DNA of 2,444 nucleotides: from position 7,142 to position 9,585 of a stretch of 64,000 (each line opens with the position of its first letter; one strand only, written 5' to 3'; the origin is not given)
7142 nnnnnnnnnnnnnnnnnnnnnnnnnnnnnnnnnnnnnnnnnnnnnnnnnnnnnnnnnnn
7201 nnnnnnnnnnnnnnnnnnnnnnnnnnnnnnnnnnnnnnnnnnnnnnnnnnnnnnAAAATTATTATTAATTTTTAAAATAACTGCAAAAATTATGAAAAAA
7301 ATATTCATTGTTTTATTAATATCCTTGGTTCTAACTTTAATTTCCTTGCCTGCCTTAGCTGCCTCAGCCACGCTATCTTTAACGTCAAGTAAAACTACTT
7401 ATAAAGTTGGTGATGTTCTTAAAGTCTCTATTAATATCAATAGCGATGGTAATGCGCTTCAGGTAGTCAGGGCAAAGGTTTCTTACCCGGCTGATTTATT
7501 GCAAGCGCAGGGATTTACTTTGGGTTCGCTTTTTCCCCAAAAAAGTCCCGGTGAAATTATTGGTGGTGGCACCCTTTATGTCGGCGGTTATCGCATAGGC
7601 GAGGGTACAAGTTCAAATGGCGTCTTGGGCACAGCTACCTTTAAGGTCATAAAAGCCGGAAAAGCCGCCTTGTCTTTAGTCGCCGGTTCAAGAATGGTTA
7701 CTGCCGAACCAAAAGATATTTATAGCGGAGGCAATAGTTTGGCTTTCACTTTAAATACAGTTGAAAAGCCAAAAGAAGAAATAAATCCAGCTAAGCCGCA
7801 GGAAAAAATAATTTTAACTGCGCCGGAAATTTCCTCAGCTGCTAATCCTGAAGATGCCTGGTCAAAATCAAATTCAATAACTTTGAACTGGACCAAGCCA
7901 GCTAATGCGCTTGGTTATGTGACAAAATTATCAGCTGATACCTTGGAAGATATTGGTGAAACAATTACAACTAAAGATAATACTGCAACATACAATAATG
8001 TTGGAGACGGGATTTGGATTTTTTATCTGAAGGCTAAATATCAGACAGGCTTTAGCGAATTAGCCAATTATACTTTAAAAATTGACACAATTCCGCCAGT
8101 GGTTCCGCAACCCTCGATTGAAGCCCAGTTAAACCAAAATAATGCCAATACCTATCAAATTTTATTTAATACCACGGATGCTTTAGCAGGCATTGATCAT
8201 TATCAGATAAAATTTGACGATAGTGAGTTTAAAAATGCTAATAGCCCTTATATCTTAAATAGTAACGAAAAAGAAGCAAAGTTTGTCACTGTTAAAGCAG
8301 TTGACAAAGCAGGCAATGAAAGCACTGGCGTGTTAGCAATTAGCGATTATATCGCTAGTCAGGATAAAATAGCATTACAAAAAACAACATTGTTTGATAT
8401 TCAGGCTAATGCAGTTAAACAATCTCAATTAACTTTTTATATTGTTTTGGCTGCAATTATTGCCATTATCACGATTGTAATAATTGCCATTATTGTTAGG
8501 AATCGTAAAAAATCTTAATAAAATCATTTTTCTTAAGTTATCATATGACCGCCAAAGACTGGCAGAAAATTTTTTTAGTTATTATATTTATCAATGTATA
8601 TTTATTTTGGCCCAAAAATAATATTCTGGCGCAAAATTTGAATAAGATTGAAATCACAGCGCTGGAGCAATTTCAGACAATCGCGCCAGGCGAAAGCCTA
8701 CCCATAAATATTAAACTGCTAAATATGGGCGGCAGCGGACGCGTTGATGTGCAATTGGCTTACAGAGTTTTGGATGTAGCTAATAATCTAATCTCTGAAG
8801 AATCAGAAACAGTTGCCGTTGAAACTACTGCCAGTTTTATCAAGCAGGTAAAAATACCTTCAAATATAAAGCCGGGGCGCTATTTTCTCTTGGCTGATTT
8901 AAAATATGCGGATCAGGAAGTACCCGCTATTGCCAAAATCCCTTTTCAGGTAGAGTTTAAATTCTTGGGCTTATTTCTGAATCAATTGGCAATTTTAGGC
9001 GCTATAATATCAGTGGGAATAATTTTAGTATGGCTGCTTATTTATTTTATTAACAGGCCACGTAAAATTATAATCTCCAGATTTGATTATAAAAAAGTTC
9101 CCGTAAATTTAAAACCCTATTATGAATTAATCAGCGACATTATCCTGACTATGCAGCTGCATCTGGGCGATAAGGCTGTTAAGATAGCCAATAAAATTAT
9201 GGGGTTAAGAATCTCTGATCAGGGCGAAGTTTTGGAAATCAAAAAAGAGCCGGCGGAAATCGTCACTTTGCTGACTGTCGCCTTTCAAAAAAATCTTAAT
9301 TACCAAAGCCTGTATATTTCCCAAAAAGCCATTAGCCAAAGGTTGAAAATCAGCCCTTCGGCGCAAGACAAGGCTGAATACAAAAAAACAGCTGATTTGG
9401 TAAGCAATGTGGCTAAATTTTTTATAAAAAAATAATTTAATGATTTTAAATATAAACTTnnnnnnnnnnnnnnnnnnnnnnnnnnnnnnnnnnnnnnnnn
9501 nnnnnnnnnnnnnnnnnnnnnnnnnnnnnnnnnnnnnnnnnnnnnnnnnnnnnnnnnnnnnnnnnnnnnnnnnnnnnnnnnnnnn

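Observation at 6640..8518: Adjacent dockerin-bearing and cohesin-bearing surface proteins (mini cellulosome-like pair)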

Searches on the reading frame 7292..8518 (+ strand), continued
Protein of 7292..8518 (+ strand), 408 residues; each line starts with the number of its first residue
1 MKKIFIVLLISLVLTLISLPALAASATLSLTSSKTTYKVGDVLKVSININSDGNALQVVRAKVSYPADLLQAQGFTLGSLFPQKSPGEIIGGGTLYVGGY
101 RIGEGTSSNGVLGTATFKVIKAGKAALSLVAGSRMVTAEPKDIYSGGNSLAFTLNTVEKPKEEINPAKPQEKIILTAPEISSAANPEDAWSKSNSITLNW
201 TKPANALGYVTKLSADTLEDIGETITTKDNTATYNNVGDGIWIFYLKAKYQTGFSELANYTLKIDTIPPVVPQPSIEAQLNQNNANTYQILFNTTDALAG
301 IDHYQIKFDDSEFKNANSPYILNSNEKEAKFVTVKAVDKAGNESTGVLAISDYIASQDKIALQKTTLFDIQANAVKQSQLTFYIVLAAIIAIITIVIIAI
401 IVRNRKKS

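Call 55: search_protein_representatives(alignment_id=A1)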
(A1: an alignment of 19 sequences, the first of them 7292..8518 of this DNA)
Query: 19 sequences, 405 profile positions. Proteins with E-value up to 0.001 (for the whole library): 30281; up to 1e-10: 13109; up to 1e-30: 3006. The best 150 are listed.
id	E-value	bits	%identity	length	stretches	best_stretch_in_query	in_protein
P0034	0.0e+00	1938.0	-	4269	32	191-344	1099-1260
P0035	0.0e+00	1171.2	-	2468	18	186-344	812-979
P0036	7.5e-297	999.7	-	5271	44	167-345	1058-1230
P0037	2.0e-248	840.2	-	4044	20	262-347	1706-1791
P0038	9.1e-232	785.3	-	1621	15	237-351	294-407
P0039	3.3e-214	727.5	-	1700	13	177-273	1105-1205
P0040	5.3e-196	667.6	-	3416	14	255-353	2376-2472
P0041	7.1e-185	630.9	-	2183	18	193-352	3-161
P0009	4.6e-184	628.2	-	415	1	1-405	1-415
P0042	7.1e-177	604.6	-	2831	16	177-273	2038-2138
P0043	1.7e-170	583.5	-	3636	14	262-354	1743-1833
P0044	2.0e-169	580.0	-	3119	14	262-350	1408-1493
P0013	6.5e-167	571.7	-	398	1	1-405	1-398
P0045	2.9e-162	556.4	-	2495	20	182-350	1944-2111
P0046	2.7e-158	543.4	-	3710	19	230-345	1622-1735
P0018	6.6e-120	416.9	-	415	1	1-402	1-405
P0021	3.2e-108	378.5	-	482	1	3-402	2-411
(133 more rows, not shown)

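Call 58: find_related_loci(query=A4, collection=genome_contigs, flank=6000)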
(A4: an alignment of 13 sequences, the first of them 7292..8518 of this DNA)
Query A4 (408 aa) in genome_contigs; peptide patterns used: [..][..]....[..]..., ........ (x = any residue, [..] = any of these).
45 stretches matched a pattern; 3 encode a relative of the query (tblastn E <= 1e-3); 3 distinct loci.
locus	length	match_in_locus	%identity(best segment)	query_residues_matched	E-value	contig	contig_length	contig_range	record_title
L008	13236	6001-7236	62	2-406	3e-163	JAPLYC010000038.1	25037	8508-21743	MAG: Candidatus Parcubacteria bacterium isolate LacPavin_0920_SED3_MAG_40_21 LacPavin_0920_SED3_scaffold_912338, whole g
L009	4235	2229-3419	60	1-402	1e-155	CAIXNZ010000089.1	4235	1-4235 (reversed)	Candidatus Falkowbacteria bacterium isolate AlinenSediments_bin-2611 genome assembly, contig: bin-2611:089/128, whole ge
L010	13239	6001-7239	55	1-406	8e-146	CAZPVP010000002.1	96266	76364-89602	MAG TPA_asm: uncultured Gammaproteobacteria bacterium isolate SRP141376_co1_289 genome assembly, contig: NODE_566_length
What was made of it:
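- Tried and rejected: With the orthologue alignment A4 it found only 3 GTDB species (call 58).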

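Call 59: find_encoding_contigs(protein=P0021, flank=4000, max_places=2)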
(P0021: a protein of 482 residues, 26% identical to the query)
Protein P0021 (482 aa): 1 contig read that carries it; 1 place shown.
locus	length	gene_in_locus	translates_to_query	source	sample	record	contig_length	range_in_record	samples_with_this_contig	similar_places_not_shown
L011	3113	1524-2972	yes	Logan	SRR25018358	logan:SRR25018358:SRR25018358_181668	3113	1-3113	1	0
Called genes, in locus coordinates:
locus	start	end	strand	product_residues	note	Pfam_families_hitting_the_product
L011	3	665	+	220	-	?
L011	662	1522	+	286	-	-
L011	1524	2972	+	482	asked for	-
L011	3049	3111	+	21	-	?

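Call 60: find_encoding_contigs(protein=P0017, flank=6000, max_places=2)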
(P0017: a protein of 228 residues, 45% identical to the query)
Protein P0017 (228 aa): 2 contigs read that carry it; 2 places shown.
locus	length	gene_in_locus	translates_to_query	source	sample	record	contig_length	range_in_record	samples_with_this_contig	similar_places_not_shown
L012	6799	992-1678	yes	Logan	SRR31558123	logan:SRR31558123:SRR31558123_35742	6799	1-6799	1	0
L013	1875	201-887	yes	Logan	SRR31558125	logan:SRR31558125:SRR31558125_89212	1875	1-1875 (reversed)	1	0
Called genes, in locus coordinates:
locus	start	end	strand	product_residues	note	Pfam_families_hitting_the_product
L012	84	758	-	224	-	PF00072:Response_reg, PF00486:Trans_reg_C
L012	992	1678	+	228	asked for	PF00963:Cohesin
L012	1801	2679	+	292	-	-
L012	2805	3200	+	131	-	PF00072:Response_reg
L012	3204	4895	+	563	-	PF08448:PAS_4, PF13426:PAS_9, PF00989:PAS (weak), PF08448:PAS_4 (weak), PF00989:PAS, PF08448:PAS_4, PF13426:PAS_9, PF08447:PAS_3, +2 more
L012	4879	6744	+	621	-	PF05228:CHASE4, PF00672:HAMP (weak), PF00512:HisKA, PF02518:HATPase_c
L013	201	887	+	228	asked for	PF00963:Cohesin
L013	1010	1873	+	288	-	?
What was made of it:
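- One relative (L012) has cohesin-ORF3-RR-HK without an adjacent dockerin gene (call 60).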

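Call 61: find_encoding_contigs(protein=P0022, flank=6000, max_places=2)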
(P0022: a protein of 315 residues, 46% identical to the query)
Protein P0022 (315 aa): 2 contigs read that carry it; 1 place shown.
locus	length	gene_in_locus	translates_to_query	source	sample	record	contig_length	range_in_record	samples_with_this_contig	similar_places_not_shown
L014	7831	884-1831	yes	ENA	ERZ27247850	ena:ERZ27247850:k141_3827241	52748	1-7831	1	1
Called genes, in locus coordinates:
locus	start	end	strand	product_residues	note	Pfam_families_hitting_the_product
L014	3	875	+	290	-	?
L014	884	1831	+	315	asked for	-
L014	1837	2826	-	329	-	PF00551:Formyl_trans_N, PF02911:Formyl_trans_C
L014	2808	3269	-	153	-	-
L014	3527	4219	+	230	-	PF00293:NUDIX, PF19368:WHD_AraR, PF21906:WHD_NrtR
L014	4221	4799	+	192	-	PF01467:CTP_transf_like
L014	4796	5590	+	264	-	PF01513:NAD_kinase, PF20143:NAD_kinase_C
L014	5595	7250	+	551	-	PF00795:CN_hydrolase, PF02540:NAD_synthase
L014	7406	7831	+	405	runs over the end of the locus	PF17767:NAPRTase_N, PF04095:NAPRTase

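Call 90: search_protein_families(library=pfam, proteins=[P0017, P0018, P0002, P0009], max_evalue=0.01)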
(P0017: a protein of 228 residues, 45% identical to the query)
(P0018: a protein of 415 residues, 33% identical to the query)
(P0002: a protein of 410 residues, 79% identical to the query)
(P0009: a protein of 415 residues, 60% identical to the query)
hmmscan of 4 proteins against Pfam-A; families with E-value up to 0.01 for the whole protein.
P0017 (228 aa): 1 family
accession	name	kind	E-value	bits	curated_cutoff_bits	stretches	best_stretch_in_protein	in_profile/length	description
PF00963.24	Cohesin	-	8e-08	33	24.1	1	35-135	9-119/139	Cohesin domain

P0018 (415 aa): 2 families
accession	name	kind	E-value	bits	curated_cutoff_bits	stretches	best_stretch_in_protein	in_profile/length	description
PF00963.24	Cohesin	-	2.4e-06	28.2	24.1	1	43-157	11-133/139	Cohesin domain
PF19077.6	Big_13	-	0.00042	21.2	27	0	308-363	42-100/102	Bacterial Ig-like domain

P0002 (410 aa): 3 families
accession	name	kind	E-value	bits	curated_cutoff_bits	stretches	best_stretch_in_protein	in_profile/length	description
PF00963.24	Cohesin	-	1.6e-07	32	24.1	1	30-133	3-115/139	Cohesin domain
PF11190.13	DUF2976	-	0.003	17.8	28.2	1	376-407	53-83/87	Protein of unknown function (DUF2976)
PF02009.21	RIFIN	-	0.0053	17.1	32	1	316-409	216-310/327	Rifin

P0009 (415 aa): 2 families
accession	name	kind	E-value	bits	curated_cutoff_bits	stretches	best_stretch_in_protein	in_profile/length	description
PF00963.24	Cohesin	-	4.2e-06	27.4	24.1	1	32-131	5-113/139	Cohesin domain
PF24421.1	Ig_J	-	0.00019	21.9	29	1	198-269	26-101/104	Tip attachment protein J, Ig-like domain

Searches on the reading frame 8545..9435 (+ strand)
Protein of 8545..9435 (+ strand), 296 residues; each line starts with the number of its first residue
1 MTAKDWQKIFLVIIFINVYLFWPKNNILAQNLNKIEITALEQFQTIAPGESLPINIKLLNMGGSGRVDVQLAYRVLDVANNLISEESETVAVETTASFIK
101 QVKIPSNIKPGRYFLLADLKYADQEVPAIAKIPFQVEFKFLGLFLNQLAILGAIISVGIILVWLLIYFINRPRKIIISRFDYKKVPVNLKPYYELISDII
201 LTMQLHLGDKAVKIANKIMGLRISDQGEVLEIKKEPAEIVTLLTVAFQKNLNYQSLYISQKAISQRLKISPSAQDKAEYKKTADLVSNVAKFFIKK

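Call 3: search_protein_families(library=pfam, proteins=[window:8545-9435:+], max_evalue=1)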
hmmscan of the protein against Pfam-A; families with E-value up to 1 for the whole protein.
window:8545-9435:+ (296 aa): 0 families

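Call 4: search_protein_families(library=ncbifam, proteins=[window:8545-9435:+], max_evalue=1)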
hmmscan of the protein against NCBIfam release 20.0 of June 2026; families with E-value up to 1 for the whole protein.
window:8545-9435:+ (296 aa): 2 families
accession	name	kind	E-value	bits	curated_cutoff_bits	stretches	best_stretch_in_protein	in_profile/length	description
NF041580.1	DidA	equivalog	0.13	12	100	1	150-172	30-52/73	DNA damage-induced SOS-independent cell division inhibitor A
NF041587.1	YmgF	equivalog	0.21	11.6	100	1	160-183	49-72/72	cell division-associated protein YmgF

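Call 69: find_homologous_proteins(query=window:8545-9435:+)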
Query window:8545-9435:+ (296 aa): 85 proteins with E <= 0.001 among 1767 candidates.
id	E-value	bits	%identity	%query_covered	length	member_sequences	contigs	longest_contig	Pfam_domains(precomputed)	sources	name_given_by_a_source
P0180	4.5e-183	625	100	100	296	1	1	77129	-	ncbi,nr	ncbi:MAG: hypothetical protein NTZ49_00070 [Candidatus Parcubacteria bacterium]|nr:hypothetical prot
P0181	1.1e-143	496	75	100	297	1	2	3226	-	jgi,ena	-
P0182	2.2e-131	456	73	100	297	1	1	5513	-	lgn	-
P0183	2.3e-115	403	65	93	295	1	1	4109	-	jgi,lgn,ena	-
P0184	7.1e-115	401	66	93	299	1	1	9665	-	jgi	-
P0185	1.8e-114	400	61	98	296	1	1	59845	-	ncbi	-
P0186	1.2e-113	397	60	98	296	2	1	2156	-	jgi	jgi:hypothetical protein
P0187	9.9e-111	388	62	92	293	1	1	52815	-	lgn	-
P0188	2.2e-110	387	62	97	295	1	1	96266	-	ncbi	-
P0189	5.2e-108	379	58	100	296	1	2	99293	-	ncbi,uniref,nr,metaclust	ncbi:MAG: hypothetical protein A2Y82_01920 [Candidatus Buchananbacteria bacterium RBG_13_36_9]|unire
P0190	1.5e-106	374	60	94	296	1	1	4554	PF16116.11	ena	-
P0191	4.8e-104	366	58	98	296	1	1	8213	PF16116.11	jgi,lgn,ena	-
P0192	3.2e-103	363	58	94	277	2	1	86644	-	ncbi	ncbi:MAG: hypothetical protein WC460_05300 [Patescibacteria group bacterium]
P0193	1.1e-102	361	56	98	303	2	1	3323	-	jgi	jgi:hypothetical protein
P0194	2.9e-98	347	54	96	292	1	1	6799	-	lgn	-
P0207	8.3e-47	178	40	81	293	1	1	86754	-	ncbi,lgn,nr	ncbi:MAG: hypothetical protein NT012_03580 [Candidatus Nealsonbacteria bacterium]|nr:hypothetical pr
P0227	3.7e-43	166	43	70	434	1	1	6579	PF00963.25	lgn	-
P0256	2.4e-38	150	38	74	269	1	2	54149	-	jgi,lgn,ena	jgi:hypothetical protein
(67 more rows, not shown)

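Call 71: find_encoding_contigs(protein=P0207, flank=7000, max_places=1)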
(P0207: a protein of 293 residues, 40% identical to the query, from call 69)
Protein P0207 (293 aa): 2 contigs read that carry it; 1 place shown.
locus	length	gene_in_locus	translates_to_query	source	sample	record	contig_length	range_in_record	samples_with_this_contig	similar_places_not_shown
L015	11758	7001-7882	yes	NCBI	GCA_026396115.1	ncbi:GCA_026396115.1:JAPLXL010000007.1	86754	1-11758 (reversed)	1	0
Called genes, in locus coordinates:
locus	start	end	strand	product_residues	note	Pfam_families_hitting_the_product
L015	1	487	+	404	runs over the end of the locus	PF13385:Laminin_G_3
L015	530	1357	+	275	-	PF13399:LytR_C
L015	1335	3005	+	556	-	-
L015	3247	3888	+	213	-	-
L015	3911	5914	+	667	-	PF16410:DUF5018 (weak), PF19755:DUF6242 (faint), PF22243:DUF5018-rel (faint), PF16410:DUF5018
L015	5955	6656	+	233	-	-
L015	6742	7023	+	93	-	PF21699:TM1266-like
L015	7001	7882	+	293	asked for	-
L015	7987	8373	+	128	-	PF00072:Response_reg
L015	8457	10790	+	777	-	PF00989:PAS, PF13188:PAS_8 (weak), PF13426:PAS_9, PF08448:PAS_4 (weak), PF13426:PAS_9, PF08447:PAS_3, PF00512:HisKA, PF02518:HATPase_c, +4 more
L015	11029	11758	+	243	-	?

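Call 72: find_encoding_contigs(protein=P0227, flank=6000, max_places=1)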
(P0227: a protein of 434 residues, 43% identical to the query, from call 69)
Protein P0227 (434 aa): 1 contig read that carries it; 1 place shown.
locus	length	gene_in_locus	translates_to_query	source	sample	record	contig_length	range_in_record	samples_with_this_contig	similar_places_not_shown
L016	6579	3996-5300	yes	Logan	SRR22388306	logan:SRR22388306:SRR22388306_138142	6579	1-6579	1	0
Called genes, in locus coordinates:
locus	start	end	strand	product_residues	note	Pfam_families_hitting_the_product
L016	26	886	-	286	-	PF13188:PAS_8 (faint), PF13426:PAS_9 (weak), PF00989:PAS, PF08448:PAS_4 (weak), PF13426:PAS_9 (weak), PF08447:PAS_3 (weak)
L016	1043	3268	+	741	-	PF13884:Peptidase_S74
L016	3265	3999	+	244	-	-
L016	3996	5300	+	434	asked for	PF00963:Cohesin (weak)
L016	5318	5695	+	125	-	PF00072:Response_reg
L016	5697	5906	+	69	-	-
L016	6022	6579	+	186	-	?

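Call 73: find_encoding_contigs(protein=P0256, flank=7000, max_places=1)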
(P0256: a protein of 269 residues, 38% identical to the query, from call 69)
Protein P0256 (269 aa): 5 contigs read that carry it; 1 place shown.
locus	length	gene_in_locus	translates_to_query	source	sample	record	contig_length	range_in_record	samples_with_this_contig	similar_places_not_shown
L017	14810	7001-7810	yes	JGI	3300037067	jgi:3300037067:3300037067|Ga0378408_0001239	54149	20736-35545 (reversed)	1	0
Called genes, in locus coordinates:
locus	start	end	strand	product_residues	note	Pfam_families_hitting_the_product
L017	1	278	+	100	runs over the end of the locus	-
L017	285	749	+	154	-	PF00293:NUDIX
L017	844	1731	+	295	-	PF00188:CAP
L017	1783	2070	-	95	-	-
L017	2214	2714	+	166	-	PF00149:Metallophos, PF12850:Metallophos_2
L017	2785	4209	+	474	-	PF21760:SecD_1st, PF22599:SecDF_P1_head, PF03176:MMPL, PF02355:SecD_SecF_C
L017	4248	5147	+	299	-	PF07549:Sec_GG (weak), PF02355:SecD_SecF_C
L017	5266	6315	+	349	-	PF04545:Sigma70_r4, PF05066:HARE-HTH (weak)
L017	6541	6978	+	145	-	-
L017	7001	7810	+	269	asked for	-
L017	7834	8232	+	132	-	PF00072:Response_reg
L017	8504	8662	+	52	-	-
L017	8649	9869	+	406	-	PF26449:DUF8128 (weak)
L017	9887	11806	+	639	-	PF01935:DUF87 (weak), PF10412:TrwB_AAD_bind (weak), PF23477:zf_Tbcl_2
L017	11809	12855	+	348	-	PF00162:PGK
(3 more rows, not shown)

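Call 77: search_solved_structures(query=A5, max_evalue=10, show_alignments=2)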
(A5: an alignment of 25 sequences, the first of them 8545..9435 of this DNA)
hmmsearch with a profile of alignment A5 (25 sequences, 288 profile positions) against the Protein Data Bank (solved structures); distinct sequences matched with E-value up to 10: 2.
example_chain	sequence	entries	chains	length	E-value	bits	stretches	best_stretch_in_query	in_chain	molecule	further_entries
3o4c_A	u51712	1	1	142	0.98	11.6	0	63-90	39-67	de novo designed beta-trefoil architecture with symmetric primary structure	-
4f34_A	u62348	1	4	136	1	11.6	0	63-90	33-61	de novo protein Symfoil-4V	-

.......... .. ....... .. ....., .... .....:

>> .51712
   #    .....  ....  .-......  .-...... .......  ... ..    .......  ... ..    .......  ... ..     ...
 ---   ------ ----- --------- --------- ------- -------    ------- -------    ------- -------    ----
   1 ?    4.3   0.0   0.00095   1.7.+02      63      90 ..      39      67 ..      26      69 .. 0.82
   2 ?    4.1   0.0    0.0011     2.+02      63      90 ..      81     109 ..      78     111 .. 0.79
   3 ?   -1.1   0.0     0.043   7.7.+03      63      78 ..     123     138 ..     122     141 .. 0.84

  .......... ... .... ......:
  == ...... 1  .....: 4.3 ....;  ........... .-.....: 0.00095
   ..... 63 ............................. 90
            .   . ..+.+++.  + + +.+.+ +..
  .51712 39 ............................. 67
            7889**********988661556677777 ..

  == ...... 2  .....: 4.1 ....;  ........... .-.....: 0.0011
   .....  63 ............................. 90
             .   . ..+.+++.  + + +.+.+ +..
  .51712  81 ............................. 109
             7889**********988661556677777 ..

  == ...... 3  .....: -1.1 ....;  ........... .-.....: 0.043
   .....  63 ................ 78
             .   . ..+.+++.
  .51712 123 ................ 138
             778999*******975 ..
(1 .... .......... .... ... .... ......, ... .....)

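Call 78: search_protein_families(library=pfam, alignment_id=A5, max_evalue=0.1)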
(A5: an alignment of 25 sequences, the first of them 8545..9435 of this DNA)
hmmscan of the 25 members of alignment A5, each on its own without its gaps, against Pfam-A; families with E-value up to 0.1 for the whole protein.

A. member 1, window:8545-9435:+ (296 aa): 0 families

B. families by the number of members that match (of 25 scanned): 25 families
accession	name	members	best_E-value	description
PF09608.15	Alph_Pro_TM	13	1.7e-05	Putative transmembrane protein (Alph_Pro_TM)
PF16116.10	DUF4832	6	0.0013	Domain of unknown function (DUF4832)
PF13273.12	DUF4064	3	0.01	Protein of unknown function (DUF4064)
PF10371.14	EKR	2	0.0059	Domain of unknown function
PF09624.15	DUF2393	2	0.038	Protein of unknown function (DUF2393)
PF10648.15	Gmad2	2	0.058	Immunoglobulin-like domain of bacterial spore germination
PF22021.2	RbmA-like_FnIII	2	0.077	RbmA-like, FnIII domain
PF05643.16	GNA1162-like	1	0.0047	Putative lipoprotein GNA1162-like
PF25630.1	Phycodna_minor_capsid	1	0.0071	Phycodnaviridae minor capsid protein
PF16954.10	HRG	1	0.024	Haem-transporter, endosomal/lysosomal, haem-responsive gene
PF03886.18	ABC_trans_aux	1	0.031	ABC-type transport auxiliary lipoprotein component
PF06305.16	LapA_dom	1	0.038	Lipopolysaccharide assembly protein A domain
PF03896.21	TRAP_alpha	1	0.04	Translocon-associated protein (TRAP), alpha subunit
PF11384.13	DUF3188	1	0.043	Protein of unknown function (DUF3188)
PF21398.2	PG_binding_5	1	0.054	Putative peptidoglycan-binding domain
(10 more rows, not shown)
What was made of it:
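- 8545..9435 (+): ORF3 (296 aa): signal peptide, Ig-like ectodomain with invariant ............K, TM helix, about 125-aa cytoplasmic helical domain. It is a conserved partner with no Pfam family. Pfam and PDB give nothing significant (calls 3, 77, 78).
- Tried and rejected: The hits to Alph_Pro_TM and DUF4832 were weak and below threshold (calls 77, 78).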

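Call 79: find_related_loci(query=A5, collection=metagenome_contigs, flank=7000)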
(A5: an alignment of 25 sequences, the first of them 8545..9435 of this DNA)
Query A5 (296 aa) in metagenome_contigs; peptide patterns used: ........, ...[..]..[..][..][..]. (x = any residue, [..] = any of these).
412 stretches matched a pattern; 154 encode a relative of the query (tblastn E <= 1e-3); the best 80 are kept; 80 distinct loci.
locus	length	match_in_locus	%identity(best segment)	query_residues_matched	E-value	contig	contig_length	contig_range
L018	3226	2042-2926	75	1-295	1e-159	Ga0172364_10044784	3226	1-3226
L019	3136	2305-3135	75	1-277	9e-150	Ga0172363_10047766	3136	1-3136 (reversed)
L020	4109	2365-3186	65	21-295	8e-123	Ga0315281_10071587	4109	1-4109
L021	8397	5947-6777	61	20-296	1e-119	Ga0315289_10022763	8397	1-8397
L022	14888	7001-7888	56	1-296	6e-113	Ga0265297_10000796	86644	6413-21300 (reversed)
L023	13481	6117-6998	57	1-294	4e-112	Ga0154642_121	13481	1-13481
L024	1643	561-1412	58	8-289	6e-110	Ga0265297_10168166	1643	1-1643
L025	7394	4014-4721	42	18-252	2e-56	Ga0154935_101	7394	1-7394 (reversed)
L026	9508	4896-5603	42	18-252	2e-56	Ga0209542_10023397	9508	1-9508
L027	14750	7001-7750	40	27-275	2e-56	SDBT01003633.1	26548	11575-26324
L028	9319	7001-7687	42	46-271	2e-54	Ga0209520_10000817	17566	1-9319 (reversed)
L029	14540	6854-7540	42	46-271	2e-54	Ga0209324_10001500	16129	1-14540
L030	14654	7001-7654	46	33-249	4e-54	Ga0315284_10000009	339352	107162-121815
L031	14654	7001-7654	45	33-249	4e-53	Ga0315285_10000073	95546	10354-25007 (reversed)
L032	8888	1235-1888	45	46-262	5e-53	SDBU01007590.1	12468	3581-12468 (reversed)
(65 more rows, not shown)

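Call 90: search_protein_families(library=pfam, proteins=[L015:5955-6656:+, L015:3247-3888:+, P0227], max_evalue=0.01)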
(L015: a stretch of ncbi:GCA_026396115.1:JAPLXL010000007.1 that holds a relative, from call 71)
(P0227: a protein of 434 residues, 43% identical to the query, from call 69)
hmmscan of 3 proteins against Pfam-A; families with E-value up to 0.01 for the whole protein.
L015:5955-6656:+ (233 aa): 1 family
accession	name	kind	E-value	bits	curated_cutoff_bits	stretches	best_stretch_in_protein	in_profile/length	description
PF00963.24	Cohesin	-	0.00034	21.2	24.1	1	38-158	11-139/139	Cohesin domain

L015:3247-3888:+ (213 aa): 2 families
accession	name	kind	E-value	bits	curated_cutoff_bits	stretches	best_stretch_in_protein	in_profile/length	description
PF00404.24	Dockerin_1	-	4.6e-05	24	22.9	1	163-207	3-52/57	Dockerin type I domain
PF13202.12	EF-hand_5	-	0.00093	19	25.9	0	190-208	7-25/25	EF hand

P0227 (434 aa): 2 families
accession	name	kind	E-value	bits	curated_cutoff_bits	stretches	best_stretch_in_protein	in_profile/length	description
PF00963.24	Cohesin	-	1.4e-07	32.2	24.1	1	31-131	9-116/139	Cohesin domain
PF09608.15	Alph_Pro_TM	-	0.0072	16.6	24.5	0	230-311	136-221/227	Putative transmembrane protein (Alph_Pro_TM)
